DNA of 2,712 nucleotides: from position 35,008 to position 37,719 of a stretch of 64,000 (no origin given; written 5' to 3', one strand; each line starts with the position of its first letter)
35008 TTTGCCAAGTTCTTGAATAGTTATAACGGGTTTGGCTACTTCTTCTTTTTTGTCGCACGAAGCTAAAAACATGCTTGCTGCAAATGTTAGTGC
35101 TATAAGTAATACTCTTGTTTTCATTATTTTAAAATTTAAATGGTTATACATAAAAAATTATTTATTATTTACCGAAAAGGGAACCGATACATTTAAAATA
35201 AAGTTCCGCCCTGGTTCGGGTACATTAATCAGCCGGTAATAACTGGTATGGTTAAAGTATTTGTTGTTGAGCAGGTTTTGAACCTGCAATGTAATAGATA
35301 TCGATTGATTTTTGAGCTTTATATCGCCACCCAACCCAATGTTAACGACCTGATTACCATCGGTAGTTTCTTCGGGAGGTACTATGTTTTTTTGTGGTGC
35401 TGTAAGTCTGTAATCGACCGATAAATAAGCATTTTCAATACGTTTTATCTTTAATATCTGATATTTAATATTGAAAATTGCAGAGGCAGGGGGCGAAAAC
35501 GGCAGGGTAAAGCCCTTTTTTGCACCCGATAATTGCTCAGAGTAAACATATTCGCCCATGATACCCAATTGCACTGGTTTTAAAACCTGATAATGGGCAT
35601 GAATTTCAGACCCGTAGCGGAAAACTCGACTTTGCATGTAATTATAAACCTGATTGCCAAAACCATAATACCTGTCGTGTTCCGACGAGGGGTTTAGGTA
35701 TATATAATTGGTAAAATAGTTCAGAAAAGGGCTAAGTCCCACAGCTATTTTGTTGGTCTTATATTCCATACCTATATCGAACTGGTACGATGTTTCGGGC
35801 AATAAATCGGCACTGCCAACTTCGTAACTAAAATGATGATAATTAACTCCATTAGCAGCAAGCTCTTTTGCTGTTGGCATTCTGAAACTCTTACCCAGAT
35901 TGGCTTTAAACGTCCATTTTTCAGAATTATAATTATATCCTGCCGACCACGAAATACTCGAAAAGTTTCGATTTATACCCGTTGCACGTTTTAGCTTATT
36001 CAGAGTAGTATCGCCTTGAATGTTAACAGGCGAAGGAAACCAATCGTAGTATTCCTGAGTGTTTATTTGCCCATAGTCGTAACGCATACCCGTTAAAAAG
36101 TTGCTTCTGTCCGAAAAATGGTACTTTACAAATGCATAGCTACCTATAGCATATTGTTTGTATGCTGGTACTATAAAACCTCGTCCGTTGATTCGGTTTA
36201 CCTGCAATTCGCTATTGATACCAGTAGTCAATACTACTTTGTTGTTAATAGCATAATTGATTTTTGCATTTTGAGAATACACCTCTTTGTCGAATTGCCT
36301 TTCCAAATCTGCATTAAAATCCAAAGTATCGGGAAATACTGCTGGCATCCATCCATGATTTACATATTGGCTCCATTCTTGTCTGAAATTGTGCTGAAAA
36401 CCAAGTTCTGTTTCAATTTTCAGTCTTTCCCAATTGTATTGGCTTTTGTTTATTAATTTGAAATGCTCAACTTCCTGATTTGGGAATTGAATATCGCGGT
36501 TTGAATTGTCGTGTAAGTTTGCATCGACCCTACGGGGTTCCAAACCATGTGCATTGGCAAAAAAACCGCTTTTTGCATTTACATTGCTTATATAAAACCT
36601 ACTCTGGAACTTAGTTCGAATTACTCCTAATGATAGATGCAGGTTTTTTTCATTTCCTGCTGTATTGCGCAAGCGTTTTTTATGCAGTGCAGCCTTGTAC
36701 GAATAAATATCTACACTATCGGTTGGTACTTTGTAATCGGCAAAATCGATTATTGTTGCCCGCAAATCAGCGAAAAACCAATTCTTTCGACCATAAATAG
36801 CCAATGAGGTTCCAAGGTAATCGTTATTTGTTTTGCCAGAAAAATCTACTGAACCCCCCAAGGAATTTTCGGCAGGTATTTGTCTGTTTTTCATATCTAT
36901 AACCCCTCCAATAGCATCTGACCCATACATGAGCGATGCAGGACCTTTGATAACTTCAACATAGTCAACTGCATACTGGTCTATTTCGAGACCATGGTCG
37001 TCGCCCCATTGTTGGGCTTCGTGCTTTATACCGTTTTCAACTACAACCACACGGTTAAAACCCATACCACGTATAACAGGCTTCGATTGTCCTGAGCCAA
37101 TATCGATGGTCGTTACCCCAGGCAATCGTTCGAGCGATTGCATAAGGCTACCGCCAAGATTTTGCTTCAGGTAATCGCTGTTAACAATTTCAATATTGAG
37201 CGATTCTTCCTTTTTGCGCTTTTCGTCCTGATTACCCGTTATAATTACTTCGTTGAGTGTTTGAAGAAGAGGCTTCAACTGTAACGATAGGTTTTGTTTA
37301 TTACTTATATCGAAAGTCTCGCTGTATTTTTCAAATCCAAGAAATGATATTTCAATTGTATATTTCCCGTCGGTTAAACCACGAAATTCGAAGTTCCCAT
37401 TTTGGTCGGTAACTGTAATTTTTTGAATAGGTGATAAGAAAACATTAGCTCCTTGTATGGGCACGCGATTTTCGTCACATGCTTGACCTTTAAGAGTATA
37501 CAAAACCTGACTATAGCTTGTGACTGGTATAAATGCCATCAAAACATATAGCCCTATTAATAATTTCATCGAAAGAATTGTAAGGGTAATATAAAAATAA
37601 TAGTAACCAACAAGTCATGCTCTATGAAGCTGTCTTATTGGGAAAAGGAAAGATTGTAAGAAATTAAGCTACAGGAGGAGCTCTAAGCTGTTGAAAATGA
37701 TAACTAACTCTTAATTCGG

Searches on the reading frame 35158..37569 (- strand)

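Call 75: search_protein_families(library=ncbifam, proteins=[window:35158-37569:-], max_evalue=1e-10)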
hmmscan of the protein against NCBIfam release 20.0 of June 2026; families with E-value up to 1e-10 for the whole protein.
window:35158-37569:- (803 aa): 10 families
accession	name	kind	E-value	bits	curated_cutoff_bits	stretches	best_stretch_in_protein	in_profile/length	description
TIGR01785.1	TonB-hemin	subfamily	5.7e-45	153.9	316.85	1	105-798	1-677/677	TonB-dependent heme/hemoglobin receptor family protein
NF038289.1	Zn_piracy_ZnuD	exception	1e-41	143.4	950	2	550-796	447-683/685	zinc piracy TonB-dependent receptor ZnuD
TIGR01786.1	TonB-hemlactrns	subfamily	8.1e-40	136.8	323.75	1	111-798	6-719/719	TonB-dependent hemoglobin/transferrin/lactoferrin family receptor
NF010010.0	PRK13483.1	equivalog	5.5e-23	80.8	927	1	103-234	31-168/660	ligand-gated channel protein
TIGR01783.1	TonB-siderophor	subfamily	8.3e-23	80.9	223.5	1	533-798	402-649/649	TonB-dependent siderophore receptor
TIGR01778.1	TonB-copper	equivalog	2.9e-19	69.3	472.45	1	473-796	320-635/637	TonB-dependent copper receptor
TIGR04056.1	OMP_RagA_SusC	subfamily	2.9e-19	69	368.25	1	25-562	2-500/981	SusC/RagA family TonB-linked outer membrane protein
TIGR01779.1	TonB-B12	equivalog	3.3e-17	62.2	599.7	1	103-230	26-155/614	TonB-dependent vitamin B12 receptor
NF007926.1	PRK10641.1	equivalog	5.1e-13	48.4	836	0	106-228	28-153/617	TonB-dependent vitamin B12 receptor BtuB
NF010038.0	PRK13513.1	equivalog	1.9e-12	46.6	942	0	107-233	37-169/659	ligand-gated channel protein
